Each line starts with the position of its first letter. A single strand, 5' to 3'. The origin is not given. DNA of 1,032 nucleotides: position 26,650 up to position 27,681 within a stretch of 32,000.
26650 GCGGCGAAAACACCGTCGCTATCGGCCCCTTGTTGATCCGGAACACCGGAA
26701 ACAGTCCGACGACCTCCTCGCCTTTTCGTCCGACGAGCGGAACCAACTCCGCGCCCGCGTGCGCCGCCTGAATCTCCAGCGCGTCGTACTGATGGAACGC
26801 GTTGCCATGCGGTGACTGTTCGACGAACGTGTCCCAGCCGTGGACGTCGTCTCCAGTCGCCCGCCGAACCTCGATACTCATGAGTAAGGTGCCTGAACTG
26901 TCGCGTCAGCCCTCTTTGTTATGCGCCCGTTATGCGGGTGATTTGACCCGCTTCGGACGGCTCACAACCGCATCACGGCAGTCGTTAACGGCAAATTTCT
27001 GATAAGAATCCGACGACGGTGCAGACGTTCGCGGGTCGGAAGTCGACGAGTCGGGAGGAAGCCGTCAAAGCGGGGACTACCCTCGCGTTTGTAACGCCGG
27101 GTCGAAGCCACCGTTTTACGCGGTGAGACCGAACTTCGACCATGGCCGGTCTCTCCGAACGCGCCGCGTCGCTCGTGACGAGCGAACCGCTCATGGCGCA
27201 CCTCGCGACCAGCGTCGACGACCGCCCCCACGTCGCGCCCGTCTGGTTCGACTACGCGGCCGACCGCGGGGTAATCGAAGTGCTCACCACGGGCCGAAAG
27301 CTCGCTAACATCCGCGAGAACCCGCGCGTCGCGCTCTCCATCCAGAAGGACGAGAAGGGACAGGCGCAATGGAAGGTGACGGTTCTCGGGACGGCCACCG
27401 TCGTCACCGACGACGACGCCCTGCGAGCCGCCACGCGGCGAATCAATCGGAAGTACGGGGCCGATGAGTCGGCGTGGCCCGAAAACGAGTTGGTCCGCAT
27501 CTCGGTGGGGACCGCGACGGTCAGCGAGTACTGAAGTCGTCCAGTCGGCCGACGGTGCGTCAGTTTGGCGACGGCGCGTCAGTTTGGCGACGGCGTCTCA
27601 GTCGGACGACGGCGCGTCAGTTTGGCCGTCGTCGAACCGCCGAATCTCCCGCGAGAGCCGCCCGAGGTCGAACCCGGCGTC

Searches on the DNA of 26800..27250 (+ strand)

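Call 34: search_dna_similar(query=window:26800-27250:+, collection=plasmids, mode=distant, max_rows=15)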
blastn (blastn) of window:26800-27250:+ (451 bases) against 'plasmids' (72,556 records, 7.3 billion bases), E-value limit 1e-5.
Records with a match: 6; places in all: 6; records where one place covers at least 80% of the query: 4.
Best place of each record, by identity: >=99% 1; 95-99% 1; 60-80% 4.
By first word of the organism name: Haloferax 6.
By predicted mobility (MOB-suite, as given by PLSDB): non-mobilizable 6.
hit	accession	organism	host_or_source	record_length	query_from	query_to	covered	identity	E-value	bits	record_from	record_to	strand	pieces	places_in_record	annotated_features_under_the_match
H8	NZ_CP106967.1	Haloferax alexandrinus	-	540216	1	451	100%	99.1%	0e+0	796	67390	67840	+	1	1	pyridoxamine 5'-phosphate oxidase family protein | GNAT family N-acetyltransferase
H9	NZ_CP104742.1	Haloferax lucentense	-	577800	1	451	100%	98.7%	0e+0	787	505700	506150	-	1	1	pyridoxamine 5'-phosphate oxidase family protein | GNAT family N-acetyltransferase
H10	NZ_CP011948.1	Haloferax gibbonsii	whole genome,saline saltern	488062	1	451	100%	77.9%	5e-101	374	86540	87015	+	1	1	pyridoxamine 5'-phosphate oxidase family protein | GNAT family N-acetyltransferase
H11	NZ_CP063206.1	Haloferax gibbonsii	cultured ...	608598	1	451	100%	77.7%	2e-99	370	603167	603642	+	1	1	pyridoxamine 5'-phosphate oxidase family protein | GNAT family N-acetyltransferase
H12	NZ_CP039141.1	Haloferax mediterranei ATCC 33500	Cell culture,Spain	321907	379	449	16%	78.9%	2e-6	62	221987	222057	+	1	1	pyridoxamine 5'-phosphate oxidase family protein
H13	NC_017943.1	Haloferax mediterranei ATCC 33500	-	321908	379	449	16%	78.9%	2e-6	62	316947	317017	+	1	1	pyridoxamine 5'-phosphate oxidase family protein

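Call 35: get_annotated_region(hit=H10, flank=100)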
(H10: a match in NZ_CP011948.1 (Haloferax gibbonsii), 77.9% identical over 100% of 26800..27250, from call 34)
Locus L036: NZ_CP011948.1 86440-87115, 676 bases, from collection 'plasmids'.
description: Haloferax gibbonsii strain ARA6 plasmid pHG1, complete sequence
organism: Haloferax gibbonsii (NCBI taxid 35746)
taxonomy: Archaea; Euryarchaeota; Halobacteria; Halobacteriales; Haloferacaceae; Haloferax; Haloferax gibbonsii
host: -; source: whole genome,saline saltern; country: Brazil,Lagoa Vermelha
typing (MOB-suite, as given by PLSDB): non-mobilizable
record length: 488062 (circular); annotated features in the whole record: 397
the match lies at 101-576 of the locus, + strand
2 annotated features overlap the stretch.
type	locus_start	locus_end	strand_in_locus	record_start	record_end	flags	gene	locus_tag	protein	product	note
CDS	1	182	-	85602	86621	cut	-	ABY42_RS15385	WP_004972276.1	GNAT family N-acetyltransferase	-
CDS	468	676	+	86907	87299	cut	-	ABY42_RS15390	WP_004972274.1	pyridoxamine 5'-phosphate oxidase family protein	-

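Call 36: get_annotated_region(hit=H12, flank=500)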
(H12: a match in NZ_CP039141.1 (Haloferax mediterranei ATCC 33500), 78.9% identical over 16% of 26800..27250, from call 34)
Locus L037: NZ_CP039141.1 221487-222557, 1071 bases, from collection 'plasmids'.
description: Haloferax mediterranei ATCC 33500 plasmid pHME322, complete sequence
organism: Haloferax mediterranei ATCC 33500 (NCBI taxid 523841)
taxonomy: Archaea; Euryarchaeota; Halobacteria; Halobacteriales; Haloferacaceae; Haloferax; Haloferax mediterranei; Haloferax mediterranei ATCC 33500
host: -; source: Cell culture,Spain; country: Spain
typing (MOB-suite, as given by PLSDB): non-mobilizable
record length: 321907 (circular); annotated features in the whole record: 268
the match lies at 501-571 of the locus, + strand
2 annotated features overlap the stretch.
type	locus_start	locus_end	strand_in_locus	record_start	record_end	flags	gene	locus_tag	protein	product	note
CDS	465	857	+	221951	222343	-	-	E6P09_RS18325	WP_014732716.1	pyridoxamine 5'-phosphate oxidase family protein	-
CDS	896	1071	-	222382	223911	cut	-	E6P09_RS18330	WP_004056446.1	sodium:proline symporter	-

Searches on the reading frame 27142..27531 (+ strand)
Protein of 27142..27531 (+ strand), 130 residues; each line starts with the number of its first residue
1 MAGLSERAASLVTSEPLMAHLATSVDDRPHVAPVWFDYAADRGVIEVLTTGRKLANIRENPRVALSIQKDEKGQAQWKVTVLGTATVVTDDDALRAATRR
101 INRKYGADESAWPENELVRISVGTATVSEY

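Call 60: search_protein_families(library=pfam, proteins=[window:27142-27531:+])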
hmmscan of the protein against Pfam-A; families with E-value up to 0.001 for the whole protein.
window:27142-27531:+ (130 aa): 2 families
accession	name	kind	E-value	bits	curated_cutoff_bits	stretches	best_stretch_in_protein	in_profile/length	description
PF01243.27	PNPOx_N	-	9.8e-14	52.2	28.1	1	14-113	10-104/120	Pyridoxamine 5'-phosphate oxidase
PF12900.13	Pyridox_ox_2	-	2.2e-12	47.6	27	1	16-126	12-137/140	Pyridoxamine 5'-phosphate oxidase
